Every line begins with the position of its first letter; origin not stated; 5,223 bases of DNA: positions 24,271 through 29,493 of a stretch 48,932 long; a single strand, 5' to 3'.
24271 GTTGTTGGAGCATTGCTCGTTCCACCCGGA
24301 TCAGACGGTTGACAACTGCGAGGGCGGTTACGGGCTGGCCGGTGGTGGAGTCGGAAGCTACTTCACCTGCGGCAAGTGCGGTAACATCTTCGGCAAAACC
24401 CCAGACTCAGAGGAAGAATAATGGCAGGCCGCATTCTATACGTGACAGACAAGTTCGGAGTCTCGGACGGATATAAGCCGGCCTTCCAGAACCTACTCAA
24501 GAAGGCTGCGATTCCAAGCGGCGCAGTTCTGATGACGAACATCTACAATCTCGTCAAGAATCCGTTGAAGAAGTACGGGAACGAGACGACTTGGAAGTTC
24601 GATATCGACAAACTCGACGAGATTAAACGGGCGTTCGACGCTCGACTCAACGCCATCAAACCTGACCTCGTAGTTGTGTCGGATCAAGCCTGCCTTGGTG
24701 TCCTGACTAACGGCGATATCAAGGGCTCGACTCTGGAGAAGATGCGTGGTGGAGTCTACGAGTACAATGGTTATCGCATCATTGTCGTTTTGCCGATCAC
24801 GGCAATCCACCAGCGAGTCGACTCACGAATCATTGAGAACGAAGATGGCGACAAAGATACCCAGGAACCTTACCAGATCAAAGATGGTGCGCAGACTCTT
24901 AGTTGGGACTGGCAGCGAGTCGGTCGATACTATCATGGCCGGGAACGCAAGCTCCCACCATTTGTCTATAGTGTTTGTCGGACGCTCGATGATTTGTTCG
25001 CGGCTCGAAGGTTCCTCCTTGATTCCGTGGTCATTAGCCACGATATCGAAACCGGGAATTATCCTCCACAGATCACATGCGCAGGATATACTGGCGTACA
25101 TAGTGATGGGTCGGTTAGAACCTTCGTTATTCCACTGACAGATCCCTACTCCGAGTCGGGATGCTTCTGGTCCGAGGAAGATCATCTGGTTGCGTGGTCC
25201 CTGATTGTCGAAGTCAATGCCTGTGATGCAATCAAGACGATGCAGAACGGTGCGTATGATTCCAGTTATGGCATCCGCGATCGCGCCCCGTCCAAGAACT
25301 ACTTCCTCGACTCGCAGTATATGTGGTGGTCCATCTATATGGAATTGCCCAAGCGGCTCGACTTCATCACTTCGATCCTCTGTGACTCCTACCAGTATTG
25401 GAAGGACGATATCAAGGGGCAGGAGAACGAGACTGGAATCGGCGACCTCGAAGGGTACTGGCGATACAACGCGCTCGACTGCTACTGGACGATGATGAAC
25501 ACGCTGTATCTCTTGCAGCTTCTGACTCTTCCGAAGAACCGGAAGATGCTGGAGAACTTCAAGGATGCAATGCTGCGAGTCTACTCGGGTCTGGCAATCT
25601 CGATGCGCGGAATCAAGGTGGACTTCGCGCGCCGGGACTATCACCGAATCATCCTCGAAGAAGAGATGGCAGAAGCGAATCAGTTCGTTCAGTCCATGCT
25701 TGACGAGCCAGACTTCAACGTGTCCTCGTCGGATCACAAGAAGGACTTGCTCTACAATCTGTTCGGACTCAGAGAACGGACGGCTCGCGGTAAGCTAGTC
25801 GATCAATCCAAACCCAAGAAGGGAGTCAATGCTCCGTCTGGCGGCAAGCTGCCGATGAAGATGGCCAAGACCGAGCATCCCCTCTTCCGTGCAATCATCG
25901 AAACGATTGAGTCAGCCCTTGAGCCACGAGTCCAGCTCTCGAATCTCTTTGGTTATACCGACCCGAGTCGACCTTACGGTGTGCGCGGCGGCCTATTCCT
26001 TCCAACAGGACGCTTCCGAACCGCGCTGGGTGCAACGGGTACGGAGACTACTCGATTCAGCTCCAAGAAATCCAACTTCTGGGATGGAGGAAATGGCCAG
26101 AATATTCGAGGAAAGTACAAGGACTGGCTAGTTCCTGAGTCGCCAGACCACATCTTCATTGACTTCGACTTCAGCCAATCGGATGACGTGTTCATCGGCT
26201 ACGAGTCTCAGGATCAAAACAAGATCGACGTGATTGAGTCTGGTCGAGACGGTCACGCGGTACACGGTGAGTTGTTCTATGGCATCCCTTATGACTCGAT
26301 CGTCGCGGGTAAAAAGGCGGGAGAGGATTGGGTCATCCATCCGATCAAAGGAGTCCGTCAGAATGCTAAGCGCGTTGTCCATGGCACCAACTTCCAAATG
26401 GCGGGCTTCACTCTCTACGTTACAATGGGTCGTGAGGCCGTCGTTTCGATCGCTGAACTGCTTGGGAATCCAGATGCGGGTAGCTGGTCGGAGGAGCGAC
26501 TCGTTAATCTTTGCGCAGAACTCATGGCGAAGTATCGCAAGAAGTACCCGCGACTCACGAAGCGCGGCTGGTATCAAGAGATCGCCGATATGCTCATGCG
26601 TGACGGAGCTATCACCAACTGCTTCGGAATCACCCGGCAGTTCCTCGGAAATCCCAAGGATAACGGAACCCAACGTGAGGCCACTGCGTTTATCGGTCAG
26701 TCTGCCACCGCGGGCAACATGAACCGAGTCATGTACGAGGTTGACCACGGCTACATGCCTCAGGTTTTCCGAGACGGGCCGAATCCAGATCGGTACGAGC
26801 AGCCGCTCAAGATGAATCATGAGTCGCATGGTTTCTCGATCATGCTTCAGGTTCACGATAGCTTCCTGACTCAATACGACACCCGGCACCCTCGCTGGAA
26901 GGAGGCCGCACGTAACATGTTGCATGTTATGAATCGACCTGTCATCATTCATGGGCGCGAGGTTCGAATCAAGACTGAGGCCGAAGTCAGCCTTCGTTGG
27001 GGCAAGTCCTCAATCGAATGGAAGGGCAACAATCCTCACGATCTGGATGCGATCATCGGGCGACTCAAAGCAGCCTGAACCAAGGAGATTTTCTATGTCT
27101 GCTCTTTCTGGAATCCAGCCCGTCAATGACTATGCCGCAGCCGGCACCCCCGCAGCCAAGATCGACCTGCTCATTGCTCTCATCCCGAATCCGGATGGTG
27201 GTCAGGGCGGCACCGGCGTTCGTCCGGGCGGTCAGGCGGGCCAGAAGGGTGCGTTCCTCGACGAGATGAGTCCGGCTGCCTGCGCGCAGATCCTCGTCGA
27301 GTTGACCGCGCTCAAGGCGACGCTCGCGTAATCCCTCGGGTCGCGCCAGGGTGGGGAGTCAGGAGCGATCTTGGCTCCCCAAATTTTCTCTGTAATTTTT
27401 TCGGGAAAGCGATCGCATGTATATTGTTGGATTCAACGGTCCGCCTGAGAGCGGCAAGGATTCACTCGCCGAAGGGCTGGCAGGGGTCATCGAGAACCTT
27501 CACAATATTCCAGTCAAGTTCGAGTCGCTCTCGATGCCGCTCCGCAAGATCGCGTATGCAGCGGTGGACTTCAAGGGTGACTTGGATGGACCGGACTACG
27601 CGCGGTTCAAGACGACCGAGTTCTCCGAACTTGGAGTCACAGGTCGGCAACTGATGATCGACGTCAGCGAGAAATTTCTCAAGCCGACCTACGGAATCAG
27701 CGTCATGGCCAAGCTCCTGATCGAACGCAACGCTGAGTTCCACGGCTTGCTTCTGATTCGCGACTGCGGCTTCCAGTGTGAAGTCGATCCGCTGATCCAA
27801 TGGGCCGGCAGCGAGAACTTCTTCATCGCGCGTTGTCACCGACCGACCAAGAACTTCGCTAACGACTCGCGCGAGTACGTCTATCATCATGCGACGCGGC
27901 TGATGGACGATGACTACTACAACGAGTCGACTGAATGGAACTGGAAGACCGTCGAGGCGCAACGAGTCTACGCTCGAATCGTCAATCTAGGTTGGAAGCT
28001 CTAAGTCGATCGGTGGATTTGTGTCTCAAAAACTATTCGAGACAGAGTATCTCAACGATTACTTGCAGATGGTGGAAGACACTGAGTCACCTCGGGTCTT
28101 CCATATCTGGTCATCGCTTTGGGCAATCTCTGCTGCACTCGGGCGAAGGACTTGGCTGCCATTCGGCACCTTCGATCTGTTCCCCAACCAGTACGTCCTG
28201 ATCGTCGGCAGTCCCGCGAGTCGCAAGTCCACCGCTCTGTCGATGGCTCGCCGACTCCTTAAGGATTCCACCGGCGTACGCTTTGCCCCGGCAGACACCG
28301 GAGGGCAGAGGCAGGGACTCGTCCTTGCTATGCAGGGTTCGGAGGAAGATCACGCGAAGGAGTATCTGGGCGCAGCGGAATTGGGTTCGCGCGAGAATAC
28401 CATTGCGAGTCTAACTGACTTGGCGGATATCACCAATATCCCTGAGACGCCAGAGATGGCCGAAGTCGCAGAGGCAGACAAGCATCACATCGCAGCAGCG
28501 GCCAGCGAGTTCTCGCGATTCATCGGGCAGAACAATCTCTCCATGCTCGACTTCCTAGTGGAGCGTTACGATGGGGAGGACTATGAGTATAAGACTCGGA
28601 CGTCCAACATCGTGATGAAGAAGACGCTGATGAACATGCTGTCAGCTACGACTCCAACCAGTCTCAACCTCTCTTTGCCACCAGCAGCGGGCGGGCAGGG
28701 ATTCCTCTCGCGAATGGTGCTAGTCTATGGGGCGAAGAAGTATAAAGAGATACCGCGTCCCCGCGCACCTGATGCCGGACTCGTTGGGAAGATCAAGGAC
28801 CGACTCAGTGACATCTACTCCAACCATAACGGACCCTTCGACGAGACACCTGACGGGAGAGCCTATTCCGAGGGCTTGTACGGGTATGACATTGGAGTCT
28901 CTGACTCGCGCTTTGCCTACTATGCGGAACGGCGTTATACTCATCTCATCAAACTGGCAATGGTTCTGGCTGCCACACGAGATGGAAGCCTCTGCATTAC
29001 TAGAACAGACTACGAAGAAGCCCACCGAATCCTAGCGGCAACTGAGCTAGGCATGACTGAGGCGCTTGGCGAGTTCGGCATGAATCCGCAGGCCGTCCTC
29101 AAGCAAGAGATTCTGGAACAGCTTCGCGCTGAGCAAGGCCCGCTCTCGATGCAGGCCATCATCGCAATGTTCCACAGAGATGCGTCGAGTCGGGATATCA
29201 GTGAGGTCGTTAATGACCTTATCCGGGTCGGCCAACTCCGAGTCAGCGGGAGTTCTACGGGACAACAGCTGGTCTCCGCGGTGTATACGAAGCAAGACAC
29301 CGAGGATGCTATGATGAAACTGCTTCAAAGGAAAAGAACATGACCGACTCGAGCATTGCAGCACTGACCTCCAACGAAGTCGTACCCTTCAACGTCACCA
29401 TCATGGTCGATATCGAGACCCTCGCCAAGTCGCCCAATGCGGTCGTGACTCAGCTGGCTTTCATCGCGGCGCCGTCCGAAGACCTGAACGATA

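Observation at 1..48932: Genome-wide hyper-enrichment of GANTC, above all GAGTC/GACTC, with no methyltransferase gene visible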

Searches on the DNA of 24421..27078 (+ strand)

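Call 3: search_dna_similar(query=window:24421-27078:+, collection=phages, mode=near, max_rows=20)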
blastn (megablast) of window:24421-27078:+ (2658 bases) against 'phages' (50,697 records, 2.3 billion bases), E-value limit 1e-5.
No match.
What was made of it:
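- Tried and rejected: Megablast of the polymerase gene against 50,697 phage records found nothing (call 3).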

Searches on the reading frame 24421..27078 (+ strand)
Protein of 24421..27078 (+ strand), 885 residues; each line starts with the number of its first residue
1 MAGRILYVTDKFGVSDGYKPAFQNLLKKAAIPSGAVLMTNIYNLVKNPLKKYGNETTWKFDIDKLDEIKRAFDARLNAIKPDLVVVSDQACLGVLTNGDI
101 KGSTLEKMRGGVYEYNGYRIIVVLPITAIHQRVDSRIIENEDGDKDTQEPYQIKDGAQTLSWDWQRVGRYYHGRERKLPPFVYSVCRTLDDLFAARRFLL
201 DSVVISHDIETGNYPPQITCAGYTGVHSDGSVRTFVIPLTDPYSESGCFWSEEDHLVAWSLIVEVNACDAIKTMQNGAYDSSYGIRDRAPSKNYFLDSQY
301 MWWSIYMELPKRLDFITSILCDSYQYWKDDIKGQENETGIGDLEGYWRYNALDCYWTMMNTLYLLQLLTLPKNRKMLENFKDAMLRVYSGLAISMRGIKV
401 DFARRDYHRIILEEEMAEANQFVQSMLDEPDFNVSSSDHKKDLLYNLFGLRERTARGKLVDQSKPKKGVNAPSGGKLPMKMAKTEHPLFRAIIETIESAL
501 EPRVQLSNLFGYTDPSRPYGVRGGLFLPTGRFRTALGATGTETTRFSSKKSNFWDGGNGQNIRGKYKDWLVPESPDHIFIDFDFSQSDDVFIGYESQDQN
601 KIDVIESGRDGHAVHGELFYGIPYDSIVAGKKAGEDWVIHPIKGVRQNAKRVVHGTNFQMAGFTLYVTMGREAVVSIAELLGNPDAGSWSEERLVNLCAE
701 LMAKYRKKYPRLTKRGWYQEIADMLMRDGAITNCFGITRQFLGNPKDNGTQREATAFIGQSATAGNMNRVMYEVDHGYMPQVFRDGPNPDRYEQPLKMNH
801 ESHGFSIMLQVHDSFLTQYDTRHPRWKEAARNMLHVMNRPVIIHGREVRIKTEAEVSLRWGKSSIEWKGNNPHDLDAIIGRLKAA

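Call 4: search_protein_families(library=pfam, proteins=[window:24421-27078:+])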
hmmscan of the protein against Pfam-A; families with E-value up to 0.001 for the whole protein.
window:24421-27078:+ (885 aa): 1 family
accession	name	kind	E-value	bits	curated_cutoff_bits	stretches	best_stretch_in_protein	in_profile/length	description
PF00476.26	DNA_pol_A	-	7.1e-13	48.7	34.3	1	412-861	11-380/381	DNA polymerase family A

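Call 5: search_dna_similar(query=window:24421-27078:+, collection=phages, mode=protein, max_rows=25)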
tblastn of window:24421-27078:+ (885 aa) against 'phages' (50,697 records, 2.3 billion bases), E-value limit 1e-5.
Records with a match: 23; places in all: 23; records where one place covers at least 80% of the query: 13.
Best place of each record, by identity: <60% 23.
By first word of the organism name: Pseudomonas 16; EBPR 1; Polaromonas 1; Aeromonas 1; Bacteriophage 1; Desulfofustis 1; Microcystis 1; Caulobacter 1.
By host as written in the record: Pseudomonas aeruginosa 12; - 5; Polaromonas sp. 1; Pseudomonas sp. 1; Psuedomonas aeruginosa 1; Aeromonas dhakensis 1; Microcystis elabens 1; Caulobacter sp. 1.
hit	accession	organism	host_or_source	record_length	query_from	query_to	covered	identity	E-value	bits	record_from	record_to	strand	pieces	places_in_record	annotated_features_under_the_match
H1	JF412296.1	EBPR podovirus 3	-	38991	169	861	78%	26.7%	5e-44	179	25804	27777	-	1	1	gp30: DNA polymerase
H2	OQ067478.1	Polaromonas phage Tiera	Polaromonas sp.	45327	176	864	78%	26.2%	2e-48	193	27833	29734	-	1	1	DNA polymerase I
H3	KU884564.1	Pseudomonas phage PaMx43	Pseudomonas aeruginosa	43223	151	868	81%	25.0%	7e-37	157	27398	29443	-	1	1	putative DNA polymerase I | putative primase | ribosome_binding_site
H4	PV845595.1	Pseudomonas phage Ph_15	Pseudomonas aeruginosa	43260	151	868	81%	24.8%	1e-36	156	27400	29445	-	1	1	putative DNA polymerase I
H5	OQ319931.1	Pseudomonas phage 20Aug470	Pseudomonas aeruginosa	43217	151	868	81%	24.8%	1e-36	156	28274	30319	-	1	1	hypothetical protein | DNA primase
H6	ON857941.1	Pseudomonas phage vB_PaeP_FBPa48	Pseudomonas sp.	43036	151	868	81%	24.7%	1e-36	156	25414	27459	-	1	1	DNA polymerase I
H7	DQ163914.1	Pseudomonas phage 119X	-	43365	151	868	81%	24.7%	2e-36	155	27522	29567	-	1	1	record has no annotation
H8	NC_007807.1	Pseudomonas phage 119X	Pseudomonas aeruginosa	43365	151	868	81%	24.7%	2e-36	155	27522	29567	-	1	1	119X_gp31: DNA polymerase | 119X_gp30: DNA primase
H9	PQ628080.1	Pseudomonas phage Neko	Pseudomonas aeruginosa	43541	151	868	81%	24.6%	9e-37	156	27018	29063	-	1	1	DNA polymerase I | putative primase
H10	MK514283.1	Pseudomonas phage vB_PaeP_TF17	Psuedomonas aeruginosa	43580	151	868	81%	24.6%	4e-36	154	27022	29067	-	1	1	putative DNA polymerase I | putative primase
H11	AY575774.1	Pseudomonas phage PaP2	-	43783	151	868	81%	24.6%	4e-36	154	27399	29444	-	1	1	orf31: p31 | orf30: p30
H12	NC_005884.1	Pseudomonas phage PaP2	Pseudomonas aeruginosa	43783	151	868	81%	24.6%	4e-36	154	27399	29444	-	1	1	DNA polymerase I | DNA primase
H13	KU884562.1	Pseudomonas phage PaMx35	Pseudomonas aeruginosa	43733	151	868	81%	24.2%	6e-36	154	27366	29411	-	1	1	putative DNA polymerase I | putative primase | ribosome_binding_site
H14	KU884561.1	Pseudomonas phage PaMx33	Pseudomonas aeruginosa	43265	151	868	81%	24.2%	1e-35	153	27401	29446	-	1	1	putative DNA polymerase I | putative primase | ribosome_binding_site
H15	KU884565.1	Pseudomonas phage PaMx46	Pseudomonas aeruginosa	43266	151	868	81%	24.2%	1e-35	153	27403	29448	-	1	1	putative DNA polymerase I | putative primase | ribosome_binding_site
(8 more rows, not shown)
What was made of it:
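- Tried and rejected: The best protein hits are 22-27% identical: EBPR podovirus 3, Polaromonas Tiera, Pseudomonas 119X/PaP2, Caulobacter Kuura (call 5).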

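Call 12: find_related_loci(query=window:24421-27078:+, collection=viral_contigs, flank=10000)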
Query window:24421-27078:+ (885 aa) in viral_contigs; peptide patterns used: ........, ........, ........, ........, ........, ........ (x = any residue, [..] = any of these).
6 stretches matched a pattern; 6 encode a relative of the query (tblastn E <= 1e-3); 6 distinct loci.
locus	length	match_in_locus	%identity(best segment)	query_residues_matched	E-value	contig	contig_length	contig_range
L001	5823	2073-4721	67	1-884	0e+0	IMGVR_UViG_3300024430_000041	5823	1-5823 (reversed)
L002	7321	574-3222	64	1-883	0e+0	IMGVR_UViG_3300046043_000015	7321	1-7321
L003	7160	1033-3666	60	3-885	0e+0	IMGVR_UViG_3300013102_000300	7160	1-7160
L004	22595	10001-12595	59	4-885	0e+0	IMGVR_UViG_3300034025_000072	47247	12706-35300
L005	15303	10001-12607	56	2-885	0e+0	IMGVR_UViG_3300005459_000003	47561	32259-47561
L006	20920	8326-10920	57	3-882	0e+0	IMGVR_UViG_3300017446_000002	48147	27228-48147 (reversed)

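Call 24: find_encoding_contigs(protein=window:24421-27078:+, flank=2000, max_places=5)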
Protein window:24421-27078:+ (885 aa): 1 contig read that carries it; 1 place shown.
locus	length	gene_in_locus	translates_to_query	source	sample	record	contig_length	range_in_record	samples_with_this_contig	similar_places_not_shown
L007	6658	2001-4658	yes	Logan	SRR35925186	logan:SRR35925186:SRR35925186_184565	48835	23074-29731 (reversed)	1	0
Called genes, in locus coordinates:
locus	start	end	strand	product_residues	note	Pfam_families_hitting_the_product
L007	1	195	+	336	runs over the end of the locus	PF13479:AAA_24 (weak)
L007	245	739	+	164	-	-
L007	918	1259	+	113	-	-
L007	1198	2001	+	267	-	-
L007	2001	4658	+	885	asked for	PF00476:DNA_pol_A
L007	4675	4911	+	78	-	-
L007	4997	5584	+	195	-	-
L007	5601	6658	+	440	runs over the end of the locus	PF13148:DUF3987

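Call 35: find_related_loci(query=A1, collection=viral_contigs, flank=10000)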
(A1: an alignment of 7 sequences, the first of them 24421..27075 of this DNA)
Query A1 (885 aa) in viral_contigs; peptide patterns used: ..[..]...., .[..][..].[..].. (x = any residue, [..] = any of these).
79 stretches matched a pattern; 20 encode a relative of the query (tblastn E <= 1e-3); 19 distinct loci.
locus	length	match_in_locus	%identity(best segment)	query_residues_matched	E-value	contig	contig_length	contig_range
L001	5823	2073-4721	67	1-884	0e+0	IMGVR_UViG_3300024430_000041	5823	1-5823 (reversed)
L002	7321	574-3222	64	1-883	0e+0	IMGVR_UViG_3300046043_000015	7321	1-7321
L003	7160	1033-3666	60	3-885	0e+0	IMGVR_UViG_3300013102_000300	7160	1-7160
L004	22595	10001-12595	59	4-885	0e+0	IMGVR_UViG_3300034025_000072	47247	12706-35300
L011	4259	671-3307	57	2-882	0e+0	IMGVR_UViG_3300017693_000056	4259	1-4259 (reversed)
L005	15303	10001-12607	56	2-885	0e+0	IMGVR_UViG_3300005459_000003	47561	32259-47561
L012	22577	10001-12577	52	2-867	0e+0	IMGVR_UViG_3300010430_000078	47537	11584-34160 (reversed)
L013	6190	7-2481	52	36-867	0e+0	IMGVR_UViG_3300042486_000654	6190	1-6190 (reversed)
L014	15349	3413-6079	55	4-883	0e+0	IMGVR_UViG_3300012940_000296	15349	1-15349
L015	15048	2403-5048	56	3-882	0e+0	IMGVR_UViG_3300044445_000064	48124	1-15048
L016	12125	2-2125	56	171-878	0e+0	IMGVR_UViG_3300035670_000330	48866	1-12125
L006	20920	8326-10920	57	3-882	0e+0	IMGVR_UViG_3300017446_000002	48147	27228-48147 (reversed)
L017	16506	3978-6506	42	4-883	0e+0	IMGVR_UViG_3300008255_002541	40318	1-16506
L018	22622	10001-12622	48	1-879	0e+0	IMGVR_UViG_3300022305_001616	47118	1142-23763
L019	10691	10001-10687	51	2-230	9e-71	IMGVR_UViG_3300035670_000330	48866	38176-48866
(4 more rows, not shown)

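Call 42: find_related_loci(query=A1, collection=genome_contigs, flank=10000)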
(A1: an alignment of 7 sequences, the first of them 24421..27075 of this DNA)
Query A1 (885 aa) in genome_contigs; peptide patterns used: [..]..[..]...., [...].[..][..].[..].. (x = any residue, [..] = any of these).
79 stretches matched a pattern, but none encodes a relative of the query by tblastn (E <= 1e-3).
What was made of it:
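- Tried and rejected: No relative of the polymerase in 185,579 species genomes (call 42).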

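Call 57: search_solved_structures(query=A1, max_evalue=0.01)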
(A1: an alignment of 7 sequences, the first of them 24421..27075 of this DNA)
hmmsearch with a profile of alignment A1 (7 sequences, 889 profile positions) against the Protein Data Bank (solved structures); distinct sequences matched with E-value up to 0.01: 56.
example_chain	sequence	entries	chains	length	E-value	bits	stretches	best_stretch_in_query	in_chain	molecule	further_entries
8oo6_A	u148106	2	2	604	1.6e-09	39.4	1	271-631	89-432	DNA polymerase I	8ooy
1dpi_A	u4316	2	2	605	1.6e-09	39.4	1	271-631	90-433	DNA POLYMERASE I KLENOW FRAGMENT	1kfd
1d9d_A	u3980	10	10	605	1.6e-09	39.4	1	271-631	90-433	DNA POLYMERASE I | PROTEIN (DNA POLYMERASE I KLENOW FRAGMENT (E.C.2.7.7.7)) | PROTEIN (DNA POLYMERASE I-KLENOW FRAGMENT (E.C.2.7.7.7))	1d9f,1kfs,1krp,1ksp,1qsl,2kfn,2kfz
1kln_A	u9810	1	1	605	1.7e-09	39.4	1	272-631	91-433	PROTEIN (DNA POLYMERASE I KLENOW FRAGMENT (E.C.2.7.7.7))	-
1d8y_A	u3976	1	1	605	1.7e-09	39.4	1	272-631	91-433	DNA POLYMERASE I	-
3po4_A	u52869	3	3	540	5.6e-09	37.7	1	392-622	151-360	DNA polymerase I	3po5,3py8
5o7t_A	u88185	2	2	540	9.2e-09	37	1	392-622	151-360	DNA polymerase I, thermostable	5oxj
2ktq_A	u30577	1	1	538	9.5e-09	36.9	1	392-622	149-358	PROTEIN (LARGE FRAGMENT OF DNA POLYMERASE I)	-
4ktq_A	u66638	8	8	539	9.5e-09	36.9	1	392-622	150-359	PROTEIN (LARGE FRAGMENT OF DNA POLYMERASE I) | DNA polymerase I, thermostable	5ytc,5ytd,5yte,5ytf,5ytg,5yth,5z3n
4xiu_A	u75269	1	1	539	9.5e-09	36.9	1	392-622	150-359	DNA polymerase I, thermostable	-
1qtm_A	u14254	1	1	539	9.6e-09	36.9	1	392-622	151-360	DNA POLYMERASE I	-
1qss_A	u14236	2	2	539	9.6e-09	36.9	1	392-622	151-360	DNA POLYMERASE I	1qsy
1jxe_A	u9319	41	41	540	9.6e-09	36.9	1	392-622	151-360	TAQ DNA POLYMERASE I | PROTEIN (LARGE FRAGMENT OF DNA POLYMERASE I) | DNA polymerase I, thermostable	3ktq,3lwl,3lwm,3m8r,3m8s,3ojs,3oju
6fbc_A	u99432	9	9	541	9.6e-09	36.9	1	392-622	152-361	DNA polymerase I, thermostable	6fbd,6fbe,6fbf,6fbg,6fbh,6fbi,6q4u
1ktq_A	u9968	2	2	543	9.7e-09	36.9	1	392-622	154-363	DNA POLYMERASE I | PROTEIN (DNA POLYMERASE I)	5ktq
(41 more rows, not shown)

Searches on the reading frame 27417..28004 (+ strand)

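Call 10: search_protein_families(library=pfam, max_evalue=0.01, proteins=[window:27417-28004:+])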
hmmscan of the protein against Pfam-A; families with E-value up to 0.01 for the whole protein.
window:27417-28004:+ (195 aa): 0 families

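Call 11: search_protein_families(library=phrogs, max_evalue=0.001, proteins=[window:27417-28004:+])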
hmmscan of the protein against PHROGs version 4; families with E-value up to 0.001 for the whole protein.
window:27417-28004:+ (195 aa): 1 family
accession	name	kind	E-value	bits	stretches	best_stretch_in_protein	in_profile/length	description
phrog_139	-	other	3e-19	70.6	1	1-174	83-249/342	deoxynucleoside monophosphate kinase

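Call 114: search_protein_families(library=ncbifam, max_evalue=0.01, proteins=[window:27417-28004:+])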
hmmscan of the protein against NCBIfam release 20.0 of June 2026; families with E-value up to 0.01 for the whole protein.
window:27417-28004:+ (195 aa): 0 families

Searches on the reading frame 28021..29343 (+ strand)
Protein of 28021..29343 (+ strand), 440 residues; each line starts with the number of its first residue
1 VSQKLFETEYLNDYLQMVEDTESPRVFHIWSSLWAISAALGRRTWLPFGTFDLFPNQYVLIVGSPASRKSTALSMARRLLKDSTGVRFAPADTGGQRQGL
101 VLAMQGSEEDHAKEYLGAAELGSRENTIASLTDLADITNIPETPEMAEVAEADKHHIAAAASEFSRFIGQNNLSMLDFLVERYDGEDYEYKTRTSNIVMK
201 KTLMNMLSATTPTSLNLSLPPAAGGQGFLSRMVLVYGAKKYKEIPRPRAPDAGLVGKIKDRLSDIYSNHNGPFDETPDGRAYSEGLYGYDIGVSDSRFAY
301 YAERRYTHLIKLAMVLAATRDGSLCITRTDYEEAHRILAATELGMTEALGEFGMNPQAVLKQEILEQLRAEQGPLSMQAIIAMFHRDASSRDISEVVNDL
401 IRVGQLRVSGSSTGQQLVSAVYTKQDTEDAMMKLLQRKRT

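Call 4: search_protein_families(library=pfam, proteins=[window:28021-29343:+])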
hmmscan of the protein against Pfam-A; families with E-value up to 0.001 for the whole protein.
window:28021-29343:+ (440 aa): 1 family
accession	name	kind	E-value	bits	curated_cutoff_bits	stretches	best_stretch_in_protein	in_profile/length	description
PF13148.11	DUF3987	-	2.7e-13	50.3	27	1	33-276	12-272/364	Protein of unknown function (DUF3987)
